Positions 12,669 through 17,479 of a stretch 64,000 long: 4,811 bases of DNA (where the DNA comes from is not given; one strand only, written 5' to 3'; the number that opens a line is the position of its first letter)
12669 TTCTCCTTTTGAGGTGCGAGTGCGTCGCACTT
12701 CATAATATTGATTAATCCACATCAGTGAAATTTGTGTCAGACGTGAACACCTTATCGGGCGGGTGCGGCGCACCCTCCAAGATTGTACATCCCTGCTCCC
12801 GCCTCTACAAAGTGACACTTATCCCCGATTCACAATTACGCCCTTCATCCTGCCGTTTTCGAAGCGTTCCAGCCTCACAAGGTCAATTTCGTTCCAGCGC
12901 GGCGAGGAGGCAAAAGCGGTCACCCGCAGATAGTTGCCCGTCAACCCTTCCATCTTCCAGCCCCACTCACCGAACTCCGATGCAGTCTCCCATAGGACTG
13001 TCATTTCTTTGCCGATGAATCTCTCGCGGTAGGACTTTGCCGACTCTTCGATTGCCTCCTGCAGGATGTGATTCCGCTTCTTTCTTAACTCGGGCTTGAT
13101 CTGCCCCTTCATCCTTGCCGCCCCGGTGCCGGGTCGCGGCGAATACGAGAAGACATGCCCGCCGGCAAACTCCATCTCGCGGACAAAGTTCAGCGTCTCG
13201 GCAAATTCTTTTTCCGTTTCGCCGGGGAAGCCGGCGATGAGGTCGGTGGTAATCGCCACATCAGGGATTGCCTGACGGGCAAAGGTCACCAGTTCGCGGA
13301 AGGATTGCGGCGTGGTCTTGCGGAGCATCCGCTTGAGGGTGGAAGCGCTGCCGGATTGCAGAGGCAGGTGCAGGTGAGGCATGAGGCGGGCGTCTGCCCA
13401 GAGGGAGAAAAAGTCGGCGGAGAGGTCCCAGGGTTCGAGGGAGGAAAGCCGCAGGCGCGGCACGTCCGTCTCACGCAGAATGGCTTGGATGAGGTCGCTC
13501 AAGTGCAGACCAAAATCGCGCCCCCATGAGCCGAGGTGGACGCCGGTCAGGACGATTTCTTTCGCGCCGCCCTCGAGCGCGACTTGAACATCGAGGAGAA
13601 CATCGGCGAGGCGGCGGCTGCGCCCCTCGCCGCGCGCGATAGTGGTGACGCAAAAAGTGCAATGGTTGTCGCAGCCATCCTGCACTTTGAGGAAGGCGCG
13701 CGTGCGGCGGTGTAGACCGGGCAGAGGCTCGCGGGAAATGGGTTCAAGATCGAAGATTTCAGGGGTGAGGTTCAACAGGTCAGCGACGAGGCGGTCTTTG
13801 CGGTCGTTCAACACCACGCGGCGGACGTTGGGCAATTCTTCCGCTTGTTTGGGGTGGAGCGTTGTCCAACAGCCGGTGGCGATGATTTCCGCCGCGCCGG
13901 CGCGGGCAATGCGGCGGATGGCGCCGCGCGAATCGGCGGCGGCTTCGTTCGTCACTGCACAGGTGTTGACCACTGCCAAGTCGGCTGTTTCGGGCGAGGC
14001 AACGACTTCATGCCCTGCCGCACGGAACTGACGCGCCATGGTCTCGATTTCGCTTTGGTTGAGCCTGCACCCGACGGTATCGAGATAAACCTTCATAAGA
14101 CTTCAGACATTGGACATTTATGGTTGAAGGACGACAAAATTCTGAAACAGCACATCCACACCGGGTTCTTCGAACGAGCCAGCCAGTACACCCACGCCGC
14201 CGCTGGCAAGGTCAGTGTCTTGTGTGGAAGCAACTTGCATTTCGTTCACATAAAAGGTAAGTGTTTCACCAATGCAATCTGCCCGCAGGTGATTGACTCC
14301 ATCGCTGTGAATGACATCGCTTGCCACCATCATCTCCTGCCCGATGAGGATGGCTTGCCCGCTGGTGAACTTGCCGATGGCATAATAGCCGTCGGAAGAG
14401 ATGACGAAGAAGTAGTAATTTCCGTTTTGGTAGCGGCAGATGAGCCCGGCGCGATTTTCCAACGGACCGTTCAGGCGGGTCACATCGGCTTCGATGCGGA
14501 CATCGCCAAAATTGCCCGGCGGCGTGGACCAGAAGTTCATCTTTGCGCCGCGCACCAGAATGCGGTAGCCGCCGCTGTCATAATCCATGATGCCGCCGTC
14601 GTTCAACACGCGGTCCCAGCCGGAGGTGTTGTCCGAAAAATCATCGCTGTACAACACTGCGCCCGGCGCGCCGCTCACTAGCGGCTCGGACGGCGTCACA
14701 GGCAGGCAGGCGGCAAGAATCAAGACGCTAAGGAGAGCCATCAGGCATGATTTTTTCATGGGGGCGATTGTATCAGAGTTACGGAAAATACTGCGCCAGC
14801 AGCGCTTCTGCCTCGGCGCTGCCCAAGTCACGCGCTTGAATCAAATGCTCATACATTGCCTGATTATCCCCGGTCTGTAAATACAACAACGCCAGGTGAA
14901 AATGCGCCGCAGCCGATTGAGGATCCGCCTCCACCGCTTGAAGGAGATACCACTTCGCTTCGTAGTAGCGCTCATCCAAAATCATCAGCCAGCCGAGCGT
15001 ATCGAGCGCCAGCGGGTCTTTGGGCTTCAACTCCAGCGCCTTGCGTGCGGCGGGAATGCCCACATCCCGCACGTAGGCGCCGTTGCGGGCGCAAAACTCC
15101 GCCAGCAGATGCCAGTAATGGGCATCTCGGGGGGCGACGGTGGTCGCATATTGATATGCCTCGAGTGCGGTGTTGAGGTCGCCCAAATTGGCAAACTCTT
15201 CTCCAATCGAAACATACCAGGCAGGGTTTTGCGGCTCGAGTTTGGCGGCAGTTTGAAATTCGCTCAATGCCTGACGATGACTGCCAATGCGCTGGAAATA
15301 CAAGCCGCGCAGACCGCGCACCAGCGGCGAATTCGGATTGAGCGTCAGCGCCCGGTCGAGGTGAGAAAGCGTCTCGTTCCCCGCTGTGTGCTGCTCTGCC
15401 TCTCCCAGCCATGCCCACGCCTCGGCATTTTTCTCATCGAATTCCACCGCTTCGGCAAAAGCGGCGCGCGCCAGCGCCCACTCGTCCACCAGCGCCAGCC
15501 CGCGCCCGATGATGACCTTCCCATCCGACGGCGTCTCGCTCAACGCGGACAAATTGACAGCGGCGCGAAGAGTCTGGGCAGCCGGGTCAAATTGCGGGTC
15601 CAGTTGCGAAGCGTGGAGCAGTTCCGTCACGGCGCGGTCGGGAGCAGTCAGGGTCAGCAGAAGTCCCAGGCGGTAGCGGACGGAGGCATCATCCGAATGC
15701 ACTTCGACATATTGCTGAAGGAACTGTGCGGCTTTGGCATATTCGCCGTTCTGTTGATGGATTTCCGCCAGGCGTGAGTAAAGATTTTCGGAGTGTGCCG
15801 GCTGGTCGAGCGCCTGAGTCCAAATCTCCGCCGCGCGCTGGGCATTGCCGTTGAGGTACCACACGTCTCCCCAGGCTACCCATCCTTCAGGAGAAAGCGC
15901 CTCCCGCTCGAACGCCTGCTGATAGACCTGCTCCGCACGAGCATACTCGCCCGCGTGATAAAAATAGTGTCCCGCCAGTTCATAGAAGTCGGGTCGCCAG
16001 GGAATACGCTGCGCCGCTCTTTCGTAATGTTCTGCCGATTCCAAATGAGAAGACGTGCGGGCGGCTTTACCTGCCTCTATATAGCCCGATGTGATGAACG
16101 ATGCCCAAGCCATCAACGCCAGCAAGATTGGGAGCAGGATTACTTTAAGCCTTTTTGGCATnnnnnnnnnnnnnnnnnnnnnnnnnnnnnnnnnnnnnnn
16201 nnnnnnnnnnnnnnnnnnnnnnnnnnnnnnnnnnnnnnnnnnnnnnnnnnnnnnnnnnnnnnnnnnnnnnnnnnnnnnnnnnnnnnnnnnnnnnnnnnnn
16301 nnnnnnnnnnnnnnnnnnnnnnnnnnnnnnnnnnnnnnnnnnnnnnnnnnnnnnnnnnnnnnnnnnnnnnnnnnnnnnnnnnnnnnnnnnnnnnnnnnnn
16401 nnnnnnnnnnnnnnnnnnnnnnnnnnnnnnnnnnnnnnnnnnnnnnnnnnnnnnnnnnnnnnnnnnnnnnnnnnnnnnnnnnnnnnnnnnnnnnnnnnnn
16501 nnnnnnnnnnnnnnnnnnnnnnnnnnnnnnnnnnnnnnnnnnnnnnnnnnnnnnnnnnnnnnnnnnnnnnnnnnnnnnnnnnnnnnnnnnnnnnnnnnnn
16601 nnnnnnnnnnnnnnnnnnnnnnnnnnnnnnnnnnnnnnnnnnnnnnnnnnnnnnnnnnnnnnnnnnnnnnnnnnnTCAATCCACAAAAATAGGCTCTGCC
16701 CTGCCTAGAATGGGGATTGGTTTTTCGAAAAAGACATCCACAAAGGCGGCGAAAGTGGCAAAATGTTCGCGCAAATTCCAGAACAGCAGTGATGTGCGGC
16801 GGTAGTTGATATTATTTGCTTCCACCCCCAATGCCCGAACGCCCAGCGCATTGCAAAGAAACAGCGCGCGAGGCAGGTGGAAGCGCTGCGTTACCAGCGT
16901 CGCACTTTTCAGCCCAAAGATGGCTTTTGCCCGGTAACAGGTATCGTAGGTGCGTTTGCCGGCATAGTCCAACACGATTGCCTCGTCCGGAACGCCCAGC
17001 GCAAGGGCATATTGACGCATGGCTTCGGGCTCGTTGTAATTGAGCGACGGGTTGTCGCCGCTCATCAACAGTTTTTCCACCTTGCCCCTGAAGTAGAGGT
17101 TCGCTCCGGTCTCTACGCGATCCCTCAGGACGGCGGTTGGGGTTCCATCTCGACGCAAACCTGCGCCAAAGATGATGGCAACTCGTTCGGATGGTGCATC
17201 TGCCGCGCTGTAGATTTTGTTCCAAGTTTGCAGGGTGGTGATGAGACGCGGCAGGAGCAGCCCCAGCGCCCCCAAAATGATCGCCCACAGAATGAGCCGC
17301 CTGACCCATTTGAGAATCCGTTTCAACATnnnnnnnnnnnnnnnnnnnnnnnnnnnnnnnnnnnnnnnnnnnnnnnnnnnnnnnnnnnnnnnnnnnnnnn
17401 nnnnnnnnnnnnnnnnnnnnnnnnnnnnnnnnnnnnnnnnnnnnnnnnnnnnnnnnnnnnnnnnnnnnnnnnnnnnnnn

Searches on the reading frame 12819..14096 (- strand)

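Call 53: search_protein_families(library=pfam, proteins=[window:12819-14096:-], max_evalue=0.001)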
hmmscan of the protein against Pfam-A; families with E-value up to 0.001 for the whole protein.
window:12819-14096:- (425 aa): 2 families
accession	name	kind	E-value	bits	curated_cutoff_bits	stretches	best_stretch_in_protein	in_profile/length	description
PF00919.26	UPF0004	-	1.1e-21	77.1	27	1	2-94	1-95/98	Uncharacterized protein family UPF0004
PF04055.27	Radical_SAM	-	1.3e-19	71.4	29.5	1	137-305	2-166/166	Radical SAM superfamily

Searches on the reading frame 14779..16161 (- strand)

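Call 53: search_protein_families(library=pfam, proteins=[window:14779-16161:-], max_evalue=0.001)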
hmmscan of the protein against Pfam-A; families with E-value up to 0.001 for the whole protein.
window:14779-16161:- (460 aa): 13 families
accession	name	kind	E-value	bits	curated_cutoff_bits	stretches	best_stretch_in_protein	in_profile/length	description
PF13431.12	TPR_17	-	8.1e-20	69.8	24.4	0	406-434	2-30/34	Tetratricopeptide repeat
PF13414.12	TPR_11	-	4.6e-19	68.3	26.8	0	407-431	18-42/42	TPR repeat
PF07719.23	TPR_2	-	1e-18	66.2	27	0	127-153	3-29/34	Tetratricopeptide repeat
PF13432.12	TPR_16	-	7.4e-18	65.1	32.7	2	320-383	4-65/65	Tetratricopeptide repeat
PF14559.12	TPR_19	-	1.8e-17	63.9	25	1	104-161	4-61/68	Tetratricopeptide repeat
PF13428.12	TPR_14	-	5.8e-17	60.9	23.5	1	127-166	3-42/44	Tetratricopeptide repeat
PF13181.12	TPR_8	-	3.5e-11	42.8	25.7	0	127-153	3-29/34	Tetratricopeptide repeat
PF12895.13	ANAPC3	-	6.1e-09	36.5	27.2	0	108-163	6-60/82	Anaphase-promoting complex, cyclosome, subunit 3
PF00515.34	TPR_1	-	8.7e-09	35.3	27.8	0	127-156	3-32/34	Tetratricopeptide repeat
PF23914.1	TPR_CcmH_CycH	-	4.4e-07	30.3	42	0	343-435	46-139/158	Cytochrome c-type biogenesis protein H TPR domain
PF13371.12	TPR_9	-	2.8e-06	27.7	35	1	264-313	14-63/73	Tetratricopeptide repeat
PF25062.1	ARM_TT21_N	-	2e-05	24.9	40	1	59-154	102-197/222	Tetratricopeptide repeat protein 21 N-terminal ARM repeat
PF00637.26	Clathrin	-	0.00024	21.3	29.6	0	397-441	21-66/143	Region in Clathrin and VPS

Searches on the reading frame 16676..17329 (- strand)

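Call 53: search_protein_families(library=pfam, proteins=[window:16676-17329:-], max_evalue=0.001)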
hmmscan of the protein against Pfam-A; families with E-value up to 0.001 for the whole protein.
window:16676-17329:- (217 aa): 1 family
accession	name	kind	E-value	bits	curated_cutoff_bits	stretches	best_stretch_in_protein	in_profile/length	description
PF02698.23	DUF218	-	1.8e-24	86.6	27.6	1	50-166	2-105/133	DUF218 domain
